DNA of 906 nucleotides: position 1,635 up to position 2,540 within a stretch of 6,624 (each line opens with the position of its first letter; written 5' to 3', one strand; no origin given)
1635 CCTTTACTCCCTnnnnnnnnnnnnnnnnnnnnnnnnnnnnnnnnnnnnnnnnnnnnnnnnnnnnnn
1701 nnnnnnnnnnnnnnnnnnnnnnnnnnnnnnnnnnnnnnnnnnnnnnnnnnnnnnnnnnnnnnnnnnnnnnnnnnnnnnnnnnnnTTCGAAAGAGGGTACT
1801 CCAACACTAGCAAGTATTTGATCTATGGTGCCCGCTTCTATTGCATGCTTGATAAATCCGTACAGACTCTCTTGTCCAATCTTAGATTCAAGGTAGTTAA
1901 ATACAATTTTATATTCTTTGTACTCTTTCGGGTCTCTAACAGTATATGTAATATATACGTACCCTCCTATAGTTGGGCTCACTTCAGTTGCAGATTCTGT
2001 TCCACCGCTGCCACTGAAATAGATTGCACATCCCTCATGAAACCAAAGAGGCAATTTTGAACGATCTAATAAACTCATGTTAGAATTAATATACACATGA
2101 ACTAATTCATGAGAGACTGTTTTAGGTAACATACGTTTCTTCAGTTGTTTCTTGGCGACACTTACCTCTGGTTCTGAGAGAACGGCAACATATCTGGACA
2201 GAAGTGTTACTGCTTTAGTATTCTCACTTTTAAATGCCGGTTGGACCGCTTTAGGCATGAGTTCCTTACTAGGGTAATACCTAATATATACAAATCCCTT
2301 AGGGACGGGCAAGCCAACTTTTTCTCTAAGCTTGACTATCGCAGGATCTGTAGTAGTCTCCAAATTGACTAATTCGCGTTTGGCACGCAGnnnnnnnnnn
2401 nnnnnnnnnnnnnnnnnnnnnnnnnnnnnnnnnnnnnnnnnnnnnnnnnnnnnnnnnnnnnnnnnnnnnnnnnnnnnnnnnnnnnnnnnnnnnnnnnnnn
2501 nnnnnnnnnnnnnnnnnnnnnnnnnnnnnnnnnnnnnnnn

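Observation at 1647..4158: Secreted inhibitory-type serpin immediately upstream of a membrane-tethered gluzincin-like protein: candidate extracytoplasmic protease-control pair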

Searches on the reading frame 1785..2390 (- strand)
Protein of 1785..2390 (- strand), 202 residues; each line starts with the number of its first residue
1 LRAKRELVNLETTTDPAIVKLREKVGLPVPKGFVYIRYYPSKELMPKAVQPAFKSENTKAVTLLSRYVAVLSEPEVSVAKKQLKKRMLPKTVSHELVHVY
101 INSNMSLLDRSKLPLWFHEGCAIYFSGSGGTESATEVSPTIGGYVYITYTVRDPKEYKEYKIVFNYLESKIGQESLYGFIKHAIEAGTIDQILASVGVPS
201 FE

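Call 56: predict_structure(alignment_id=A2)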
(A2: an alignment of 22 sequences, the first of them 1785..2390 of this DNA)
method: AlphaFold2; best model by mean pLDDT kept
length: 202 residues; sequences in the alignment: 22
mean_pLDDT: 91.2   pTM: 0.88
mean pLDDT of the five models: 91.2, 91.2, 90.8, 90.6, 90.5
residues with pLDDT >= 90: 140; 70-90: 55; 50-70: 7; < 50: 0
segments of 3 or more residues with pLDDT < 50: none
pLDDT, mean of each block of 10 residues (from residue 1): 87 98 97 95 92 88 91 88 91 96 78 88 91 88 89 87 95 97 93 93 88
secondary structure, 60 per line:
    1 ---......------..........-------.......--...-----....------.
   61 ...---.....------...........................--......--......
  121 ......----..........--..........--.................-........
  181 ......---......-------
elements in order: E4-9 H16-25 E33-39 H50-53 E60-63 E67-71 H78-104 H107-112 H115-126 E131-140 E143-152 H155-171 H173-186 H190-195

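Call 59: fold_search(model_id=the predicted structure, library=pdb)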
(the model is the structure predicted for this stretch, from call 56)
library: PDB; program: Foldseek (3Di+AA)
matches with E <= 10: 439; with E <= 0.001: 0
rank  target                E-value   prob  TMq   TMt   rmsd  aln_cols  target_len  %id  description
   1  3vwo                  4.5e-01  0.10  0.13  0.15  17.7       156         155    8  Crystal structure of peptidoglycan hydrolase mutant from Sphingomonas sp. A1 (released 2013-09-04)
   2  7nvs_W                6.2e-01  0.16  0.15  0.16  15.7       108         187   16  RNA polymerase II core pre-initiation complex with closed promoter DNA in proximal position (released 2021-05-05)
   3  8uu4_g                6.2e-01  0.12  0.14  0.17  14.4       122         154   13  Cryo-EM structure of the Listeria innocua 70S ribosome in complex with HPF (structure I-A) (released 2024-02-28)
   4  7q0q_A                6.2e-01  0.05  0.12  0.12  17.3       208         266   11  Acetyltrasferase(3) type IIIa in complex with 3-N-methyl-nemycin B (released 2022-11-02)
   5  5gpy_A                6.6e-01  0.18  0.17  0.19  15.3       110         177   14  Crystal structure of the human TFIIE complex (released 2016-11-02)
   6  6ojy_A                7.3e-01  0.08  0.14  0.10  19.7       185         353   12  Methylated PilT4 from Geobacter metallireducens bound to sulfate: C3ocococ conformation (released 2019-11-20)
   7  4bsz_A                7.3e-01  0.06  0.13  0.14  21.8       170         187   14  Crystal Structure of the Yeast Ribosomal Protein Rps3 in Complex with its Chaperone Yar1 (released 2013-09-04)
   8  3j9t_M                8.2e-01  0.08  0.14  0.14  23.6       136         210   10  Yeast V-ATPase state 1 (released 2015-05-13)
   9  3e4f_A                8.6e-01  0.11  0.13  0.11   9.1        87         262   11  Crystal structure of BA2930- a putative aminoglycoside N3-acetyltransferase from Bacillus anthracis (released 2008-08-19)
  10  3aon_A                8.6e-01  0.08  0.13  0.14  24.3       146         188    9  Crystal structure of the central axis (NtpD-NtpG) in the catalytic portion of Enterococcus hirae V-type sodium ATPase (released 2011-10-05)
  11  6olk_B                8.6e-01  0.04  0.15  0.10  19.9       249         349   16  CryoEM structure of PilT4 from Geobacter metallireducens without adding nucleotide: C3ocococ conformation (released 2019-11-20)
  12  3vr4_G                9.1e-01  0.08  0.13  0.14  26.1       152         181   14  Crystal structure of Enterococcus hirae V1-ATPase [eV1] (released 2013-01-16)
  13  6mn0_C                9.6e-01  0.05  0.14  0.12  16.5       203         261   10  Crystal structure of meta-AAC0038, an environmental aminoglycoside resistance enzyme, H168A mutant in complex with ace (released 2018-10-24)
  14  5t1q_C                9.6e-01  0.04  0.13  0.08  16.4       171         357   10  2.15 Angstrom Crystal Structure of N-acetylmuramoyl-L-alanine Amidase from Staphylococcus aureus. (released 2017-06-07)
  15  5f2v_T                1.0e+00  0.05  0.15  0.15  16.6       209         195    9  Crystal structure of the small alarmone synthethase 1 from Bacillus subtilis bound to AMPCPP (released 2015-12-16)
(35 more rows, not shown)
